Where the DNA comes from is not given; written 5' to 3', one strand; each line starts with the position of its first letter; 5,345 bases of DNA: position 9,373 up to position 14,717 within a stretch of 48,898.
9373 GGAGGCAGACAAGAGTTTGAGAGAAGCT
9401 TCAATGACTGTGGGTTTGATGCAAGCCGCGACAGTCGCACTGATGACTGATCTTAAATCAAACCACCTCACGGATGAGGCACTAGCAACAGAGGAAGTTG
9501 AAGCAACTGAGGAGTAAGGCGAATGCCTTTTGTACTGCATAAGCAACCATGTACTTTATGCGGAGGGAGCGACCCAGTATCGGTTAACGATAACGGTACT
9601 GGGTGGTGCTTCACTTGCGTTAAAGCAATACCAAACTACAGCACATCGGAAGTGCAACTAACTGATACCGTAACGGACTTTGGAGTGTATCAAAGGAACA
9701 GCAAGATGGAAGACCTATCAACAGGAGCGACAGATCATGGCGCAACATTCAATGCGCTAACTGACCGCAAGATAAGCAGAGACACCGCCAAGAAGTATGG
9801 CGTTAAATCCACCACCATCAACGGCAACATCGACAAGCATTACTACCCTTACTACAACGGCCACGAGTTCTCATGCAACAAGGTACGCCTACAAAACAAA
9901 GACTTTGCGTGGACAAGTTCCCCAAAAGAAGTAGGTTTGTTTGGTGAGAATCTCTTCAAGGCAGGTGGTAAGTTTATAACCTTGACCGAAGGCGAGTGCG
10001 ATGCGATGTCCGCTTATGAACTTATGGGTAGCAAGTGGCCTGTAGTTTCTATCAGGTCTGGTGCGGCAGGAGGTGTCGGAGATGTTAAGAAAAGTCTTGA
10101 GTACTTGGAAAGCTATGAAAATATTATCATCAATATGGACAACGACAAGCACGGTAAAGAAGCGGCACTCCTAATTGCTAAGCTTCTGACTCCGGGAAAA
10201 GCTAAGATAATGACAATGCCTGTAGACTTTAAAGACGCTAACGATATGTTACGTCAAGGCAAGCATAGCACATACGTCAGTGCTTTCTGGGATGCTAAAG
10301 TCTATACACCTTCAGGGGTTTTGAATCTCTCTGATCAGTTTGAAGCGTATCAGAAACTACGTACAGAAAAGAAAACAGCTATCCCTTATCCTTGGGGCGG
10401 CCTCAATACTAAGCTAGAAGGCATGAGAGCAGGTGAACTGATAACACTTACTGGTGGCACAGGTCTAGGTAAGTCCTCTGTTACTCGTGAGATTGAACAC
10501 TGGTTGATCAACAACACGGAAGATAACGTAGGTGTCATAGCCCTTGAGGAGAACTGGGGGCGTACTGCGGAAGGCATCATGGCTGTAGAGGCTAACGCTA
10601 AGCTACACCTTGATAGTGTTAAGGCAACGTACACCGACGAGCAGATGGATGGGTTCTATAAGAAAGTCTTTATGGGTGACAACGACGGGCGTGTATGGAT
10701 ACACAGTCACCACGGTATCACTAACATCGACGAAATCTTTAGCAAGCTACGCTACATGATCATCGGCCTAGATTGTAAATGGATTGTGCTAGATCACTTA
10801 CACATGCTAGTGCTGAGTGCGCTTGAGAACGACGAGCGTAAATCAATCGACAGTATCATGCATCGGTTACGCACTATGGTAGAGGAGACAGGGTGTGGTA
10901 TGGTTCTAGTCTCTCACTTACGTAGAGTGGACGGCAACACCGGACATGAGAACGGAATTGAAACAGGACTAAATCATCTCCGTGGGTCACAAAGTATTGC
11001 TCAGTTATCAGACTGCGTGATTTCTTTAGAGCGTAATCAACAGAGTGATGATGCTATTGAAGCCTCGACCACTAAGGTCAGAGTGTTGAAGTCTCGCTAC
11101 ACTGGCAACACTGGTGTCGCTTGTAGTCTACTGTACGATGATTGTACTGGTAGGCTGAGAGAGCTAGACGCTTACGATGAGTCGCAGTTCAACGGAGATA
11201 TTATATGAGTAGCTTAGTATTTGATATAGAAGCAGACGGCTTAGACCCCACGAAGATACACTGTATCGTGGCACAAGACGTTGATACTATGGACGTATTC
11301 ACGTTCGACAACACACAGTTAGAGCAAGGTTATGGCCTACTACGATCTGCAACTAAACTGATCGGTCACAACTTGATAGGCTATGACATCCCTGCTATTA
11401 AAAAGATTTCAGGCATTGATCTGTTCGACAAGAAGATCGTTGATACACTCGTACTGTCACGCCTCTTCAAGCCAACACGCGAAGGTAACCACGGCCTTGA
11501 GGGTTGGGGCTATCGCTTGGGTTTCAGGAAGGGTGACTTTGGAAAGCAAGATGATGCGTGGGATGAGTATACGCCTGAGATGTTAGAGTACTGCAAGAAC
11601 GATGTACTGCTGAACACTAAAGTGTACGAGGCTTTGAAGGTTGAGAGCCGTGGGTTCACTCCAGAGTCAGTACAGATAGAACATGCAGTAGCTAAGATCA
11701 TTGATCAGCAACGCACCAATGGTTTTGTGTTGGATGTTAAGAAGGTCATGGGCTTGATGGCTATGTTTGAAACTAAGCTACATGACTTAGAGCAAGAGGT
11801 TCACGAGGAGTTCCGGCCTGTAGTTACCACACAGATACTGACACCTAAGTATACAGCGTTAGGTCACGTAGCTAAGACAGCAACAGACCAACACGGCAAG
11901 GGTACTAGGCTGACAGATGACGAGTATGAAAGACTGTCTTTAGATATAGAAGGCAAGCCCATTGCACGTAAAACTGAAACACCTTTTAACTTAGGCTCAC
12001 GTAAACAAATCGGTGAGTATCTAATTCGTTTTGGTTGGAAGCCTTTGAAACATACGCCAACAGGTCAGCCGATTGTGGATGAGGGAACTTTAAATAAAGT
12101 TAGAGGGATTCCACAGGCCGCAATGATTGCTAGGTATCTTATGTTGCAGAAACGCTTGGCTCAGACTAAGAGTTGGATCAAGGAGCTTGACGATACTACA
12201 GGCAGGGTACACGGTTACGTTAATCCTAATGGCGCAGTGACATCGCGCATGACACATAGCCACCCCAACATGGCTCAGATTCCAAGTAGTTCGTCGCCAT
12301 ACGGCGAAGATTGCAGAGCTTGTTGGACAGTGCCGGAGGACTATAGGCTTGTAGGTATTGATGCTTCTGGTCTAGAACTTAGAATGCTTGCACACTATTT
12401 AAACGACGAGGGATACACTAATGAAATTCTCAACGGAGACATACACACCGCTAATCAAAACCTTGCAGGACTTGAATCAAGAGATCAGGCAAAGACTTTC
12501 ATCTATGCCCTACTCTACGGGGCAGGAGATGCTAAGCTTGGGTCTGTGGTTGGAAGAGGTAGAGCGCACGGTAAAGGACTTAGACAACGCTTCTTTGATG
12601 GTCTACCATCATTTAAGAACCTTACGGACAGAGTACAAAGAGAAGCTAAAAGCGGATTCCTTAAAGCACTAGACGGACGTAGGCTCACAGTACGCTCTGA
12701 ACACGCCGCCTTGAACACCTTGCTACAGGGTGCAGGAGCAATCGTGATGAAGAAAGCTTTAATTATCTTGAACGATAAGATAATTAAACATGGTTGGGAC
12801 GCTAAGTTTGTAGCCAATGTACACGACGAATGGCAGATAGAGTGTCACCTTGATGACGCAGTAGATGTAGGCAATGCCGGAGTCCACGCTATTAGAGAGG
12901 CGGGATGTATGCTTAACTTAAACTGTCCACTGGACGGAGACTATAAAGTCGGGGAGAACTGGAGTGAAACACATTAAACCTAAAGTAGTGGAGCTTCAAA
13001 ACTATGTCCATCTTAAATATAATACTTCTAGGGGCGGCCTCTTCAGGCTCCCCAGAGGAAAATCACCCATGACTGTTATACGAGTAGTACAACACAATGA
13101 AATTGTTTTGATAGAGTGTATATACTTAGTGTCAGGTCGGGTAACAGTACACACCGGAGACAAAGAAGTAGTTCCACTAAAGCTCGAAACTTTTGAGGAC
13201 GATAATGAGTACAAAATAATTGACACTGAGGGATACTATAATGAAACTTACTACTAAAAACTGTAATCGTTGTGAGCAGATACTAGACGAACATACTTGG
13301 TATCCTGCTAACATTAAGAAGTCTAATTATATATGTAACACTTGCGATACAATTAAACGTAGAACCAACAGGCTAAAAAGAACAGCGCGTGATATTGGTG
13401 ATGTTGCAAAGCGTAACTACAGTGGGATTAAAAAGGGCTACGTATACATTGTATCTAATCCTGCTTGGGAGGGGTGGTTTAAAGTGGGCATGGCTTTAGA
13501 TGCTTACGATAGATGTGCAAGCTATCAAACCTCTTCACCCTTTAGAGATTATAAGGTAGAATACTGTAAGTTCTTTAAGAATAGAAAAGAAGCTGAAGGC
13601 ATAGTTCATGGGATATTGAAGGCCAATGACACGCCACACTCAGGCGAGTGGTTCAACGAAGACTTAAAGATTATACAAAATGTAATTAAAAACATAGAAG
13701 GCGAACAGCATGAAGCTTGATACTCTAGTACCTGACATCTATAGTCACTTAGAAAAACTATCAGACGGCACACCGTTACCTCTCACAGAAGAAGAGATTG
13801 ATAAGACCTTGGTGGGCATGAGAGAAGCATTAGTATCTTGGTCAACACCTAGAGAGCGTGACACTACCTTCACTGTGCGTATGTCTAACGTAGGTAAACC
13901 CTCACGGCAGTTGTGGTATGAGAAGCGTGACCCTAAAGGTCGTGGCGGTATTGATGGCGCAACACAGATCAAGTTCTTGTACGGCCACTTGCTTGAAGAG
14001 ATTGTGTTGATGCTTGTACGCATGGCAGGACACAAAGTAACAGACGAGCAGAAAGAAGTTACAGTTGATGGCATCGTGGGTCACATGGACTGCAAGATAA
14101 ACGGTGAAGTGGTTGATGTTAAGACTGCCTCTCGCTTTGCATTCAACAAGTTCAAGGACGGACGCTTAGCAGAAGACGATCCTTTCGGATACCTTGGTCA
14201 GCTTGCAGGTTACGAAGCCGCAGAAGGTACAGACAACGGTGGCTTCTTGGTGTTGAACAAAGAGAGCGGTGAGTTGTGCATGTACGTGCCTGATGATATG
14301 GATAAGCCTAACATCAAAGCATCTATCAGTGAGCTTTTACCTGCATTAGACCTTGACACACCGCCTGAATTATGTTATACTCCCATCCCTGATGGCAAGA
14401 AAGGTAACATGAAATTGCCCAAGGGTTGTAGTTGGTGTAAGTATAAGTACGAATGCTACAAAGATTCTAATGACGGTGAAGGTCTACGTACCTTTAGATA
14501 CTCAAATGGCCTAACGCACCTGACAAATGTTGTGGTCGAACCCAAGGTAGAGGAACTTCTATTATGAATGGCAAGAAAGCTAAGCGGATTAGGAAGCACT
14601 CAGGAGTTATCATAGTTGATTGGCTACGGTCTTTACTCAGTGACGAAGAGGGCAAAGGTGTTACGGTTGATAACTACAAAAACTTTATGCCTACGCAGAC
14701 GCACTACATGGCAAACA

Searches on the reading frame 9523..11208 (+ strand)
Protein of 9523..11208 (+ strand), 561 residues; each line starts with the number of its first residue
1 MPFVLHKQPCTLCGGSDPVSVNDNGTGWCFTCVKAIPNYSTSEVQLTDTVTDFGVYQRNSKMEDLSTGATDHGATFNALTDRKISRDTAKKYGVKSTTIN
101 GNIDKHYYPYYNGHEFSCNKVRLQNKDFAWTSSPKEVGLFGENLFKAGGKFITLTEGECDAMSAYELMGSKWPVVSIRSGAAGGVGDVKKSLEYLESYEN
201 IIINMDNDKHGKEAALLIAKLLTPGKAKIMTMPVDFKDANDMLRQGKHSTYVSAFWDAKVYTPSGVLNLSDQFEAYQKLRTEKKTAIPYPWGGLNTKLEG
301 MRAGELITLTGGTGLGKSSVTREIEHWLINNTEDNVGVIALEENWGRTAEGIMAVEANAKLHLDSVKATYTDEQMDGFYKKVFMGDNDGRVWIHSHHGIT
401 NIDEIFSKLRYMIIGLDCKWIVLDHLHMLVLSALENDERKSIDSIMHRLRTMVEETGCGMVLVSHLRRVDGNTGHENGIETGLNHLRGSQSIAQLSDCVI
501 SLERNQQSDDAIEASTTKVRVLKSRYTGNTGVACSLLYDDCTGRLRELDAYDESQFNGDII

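Call 11: search_protein_families(library=phrogs, proteins=[window:9523-11208:+], max_evalue=0.01)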
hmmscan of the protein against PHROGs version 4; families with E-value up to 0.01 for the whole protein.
window:9523-11208:+ (561 aa): 11 families
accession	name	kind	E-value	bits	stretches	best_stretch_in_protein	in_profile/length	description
phrog_239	-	DNA, RNA and nucleotide metabolism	3.8e-163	546.4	1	5-554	40-605/801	DNA primase/helicase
phrog_19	-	DNA, RNA and nucleotide metabolism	1.3e-29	104.5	1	269-555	315-587/621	DnaB-like replicative helicase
phrog_243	-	DNA, RNA and nucleotide metabolism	1.3e-13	51.6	1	278-526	9-243/273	DnaB-like replicative helicase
phrog_47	-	DNA, RNA and nucleotide metabolism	1.2e-10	41.7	1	73-245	148-324/947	DNA primase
phrog_5482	-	unknown function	4e-07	30.1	1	303-544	50-295/341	-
phrog_510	-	DNA, RNA and nucleotide metabolism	7.4e-07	29.2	1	146-250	242-352/667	DNA primase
phrog_3123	-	unknown function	5.9e-06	26.1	1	407-520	447-554/583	-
phrog_849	-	DNA, RNA and nucleotide metabolism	2.1e-05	24.7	1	132-246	221-331/435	DNA primase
phrog_11530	-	unknown function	8e-05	23.6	1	390-556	5-164/184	-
phrog_124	-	DNA, RNA and nucleotide metabolism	0.00045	20.7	1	306-525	45-224/382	Sak4-like ssDNA annealing protein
phrog_906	-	DNA, RNA and nucleotide metabolism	0.00058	19.7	1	303-511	526-705/872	DNA polymerase/primase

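Call 66: search_protein_families(library=pfam, proteins=[window:9523-11208:+], max_evalue=0.01)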
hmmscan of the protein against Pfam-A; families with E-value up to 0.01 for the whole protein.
window:9523-11208:+ (561 aa): 7 families
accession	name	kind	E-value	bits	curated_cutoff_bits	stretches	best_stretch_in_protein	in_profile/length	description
PF03796.21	DnaB_C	-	2.4e-18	66.9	27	1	293-531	8-240/255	DnaB-like helicase C terminal domain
PF13155.12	Toprim_2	-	2.6e-12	47.4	22.1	1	154-243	2-88/88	Toprim-like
PF06745.19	ATPase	-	8.4e-08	32.3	26.6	1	293-527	7-208/231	KaiC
PF13362.12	Toprim_3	-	3.9e-06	27.7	27.2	1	154-245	4-91/95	Toprim domain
PF13481.12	AAA_25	-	8e-06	26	27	1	299-468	27-192/195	AAA domain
PF01751.28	Toprim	-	0.0025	18.4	23.1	1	188-229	49-93/96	Toprim domain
PF13662.12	Toprim_4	-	0.005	17.5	25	0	155-227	6-79/85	Toprim domain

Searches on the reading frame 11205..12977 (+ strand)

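Call 11: search_protein_families(library=phrogs, proteins=[window:11205-12977:+], max_evalue=0.01)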
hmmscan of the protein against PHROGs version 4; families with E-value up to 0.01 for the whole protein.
window:11205-12977:+ (590 aa): 13 families
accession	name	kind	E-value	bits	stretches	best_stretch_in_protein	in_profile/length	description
phrog_17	-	DNA, RNA and nucleotide metabolism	1.9e-142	477.8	1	1-589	670-1233/1445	DNA polymerase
phrog_15971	-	DNA, RNA and nucleotide metabolism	8.6e-103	345.4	1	155-590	3-376/376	DNA polymerase I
phrog_6375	-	DNA, RNA and nucleotide metabolism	2.2e-27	97.3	2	437-555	1-141/204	DNA polymerase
phrog_24147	-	DNA, RNA and nucleotide metabolism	1.6e-20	74.2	1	500-590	3-93/93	DNA polymerase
phrog_403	-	DNA, RNA and nucleotide metabolism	1e-15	58.5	1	35-144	127-246/321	DNA polymerase exonuclease subunit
phrog_8888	-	DNA, RNA and nucleotide metabolism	1.9e-15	58.7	1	371-546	2-191/295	DNA polymerase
phrog_38876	-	DNA, RNA and nucleotide metabolism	2.4e-13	51.5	1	95-153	44-101/111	DNA polymerase exonuclease subunit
phrog_2573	-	DNA, RNA and nucleotide metabolism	5.2e-12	46.6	1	378-585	15-273/336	DNA polymerase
phrog_5995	-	DNA, RNA and nucleotide metabolism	1.5e-08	35.5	1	459-588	27-177/236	DNA polymerase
phrog_16667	-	DNA, RNA and nucleotide metabolism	4.3e-07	30.7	1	461-537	17-96/229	DNA polymerase I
phrog_23226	-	DNA, RNA and nucleotide metabolism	1.9e-06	27.6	1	334-414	293-374/611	DNA polymerase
phrog_10285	-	DNA, RNA and nucleotide metabolism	4.5e-05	23.7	0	502-551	243-286/321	DNA polymerase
phrog_12241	-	DNA, RNA and nucleotide metabolism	0.0049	16.9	0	157-360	316-494/502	DNA polymerase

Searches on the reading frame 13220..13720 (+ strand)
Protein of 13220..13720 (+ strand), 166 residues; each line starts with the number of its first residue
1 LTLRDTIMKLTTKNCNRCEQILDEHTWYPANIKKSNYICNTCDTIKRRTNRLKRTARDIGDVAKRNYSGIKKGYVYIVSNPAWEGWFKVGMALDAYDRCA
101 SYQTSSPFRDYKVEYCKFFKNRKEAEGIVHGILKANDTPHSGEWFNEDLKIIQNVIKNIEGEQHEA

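Call 11: search_protein_families(library=phrogs, proteins=[window:13220-13720:+], max_evalue=0.01)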
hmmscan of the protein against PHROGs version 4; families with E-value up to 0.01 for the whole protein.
window:13220-13720:+ (166 aa): 8 families
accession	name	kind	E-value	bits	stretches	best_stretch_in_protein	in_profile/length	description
phrog_5032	-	unknown function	2.2e-30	106.6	1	40-159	45-164/178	-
phrog_15085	-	unknown function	1.1e-16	62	1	71-159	2-94/103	-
phrog_16524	-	unknown function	5.1e-10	40.3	1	71-158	23-112/215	-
phrog_8130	-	unknown function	1.9e-08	34.8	1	37-156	139-259/434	-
phrog_8430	-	unknown function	3.2e-07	30.5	1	69-159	291-383/439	-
phrog_36333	-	unknown function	1.8e-06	28.7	1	72-158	3-91/199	-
phrog_2340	-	DNA, RNA and nucleotide metabolism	0.00062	20.9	1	6-67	2-66/171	endonuclease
phrog_18781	-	unknown function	0.00091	19.6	1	71-149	5-85/222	-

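Call 66: search_protein_families(library=pfam, proteins=[window:13220-13720:+], max_evalue=0.01)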
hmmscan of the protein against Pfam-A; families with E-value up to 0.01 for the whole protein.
window:13220-13720:+ (166 aa): 2 families
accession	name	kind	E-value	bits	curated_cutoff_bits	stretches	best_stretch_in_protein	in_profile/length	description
PF10544.15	T5orf172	-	3.3e-10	40.8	20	1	73-159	1-100/101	T5orf172 domain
PF13455.12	MUG113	-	4.9e-09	37.1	22.3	1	87-158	1-72/73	Meiotically up-regulated gene 113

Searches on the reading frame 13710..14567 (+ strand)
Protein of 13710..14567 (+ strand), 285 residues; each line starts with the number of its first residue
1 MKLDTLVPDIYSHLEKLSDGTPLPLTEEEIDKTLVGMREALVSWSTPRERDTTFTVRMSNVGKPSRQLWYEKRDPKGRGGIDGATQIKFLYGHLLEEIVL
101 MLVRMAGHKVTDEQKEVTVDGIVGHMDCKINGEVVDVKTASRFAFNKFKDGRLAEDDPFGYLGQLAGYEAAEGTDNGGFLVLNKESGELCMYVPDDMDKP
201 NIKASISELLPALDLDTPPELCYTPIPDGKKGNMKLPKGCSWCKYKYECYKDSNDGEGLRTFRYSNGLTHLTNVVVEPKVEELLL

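Call 11: search_protein_families(library=phrogs, proteins=[window:13710-14567:+], max_evalue=0.01)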
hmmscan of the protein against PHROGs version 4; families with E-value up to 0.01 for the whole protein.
window:13710-14567:+ (285 aa): 3 families
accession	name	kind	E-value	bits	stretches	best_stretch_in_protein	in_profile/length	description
phrog_1990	-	DNA, RNA and nucleotide metabolism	2.3e-51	175.9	1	23-268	7-254/290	Cas4-domain exonuclease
phrog_1706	-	DNA, RNA and nucleotide metabolism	5e-11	43.6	1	45-259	39-252/293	CRISPR/Cas system associated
phrog_1664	-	unknown function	0.0015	20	1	231-280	30-76/80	-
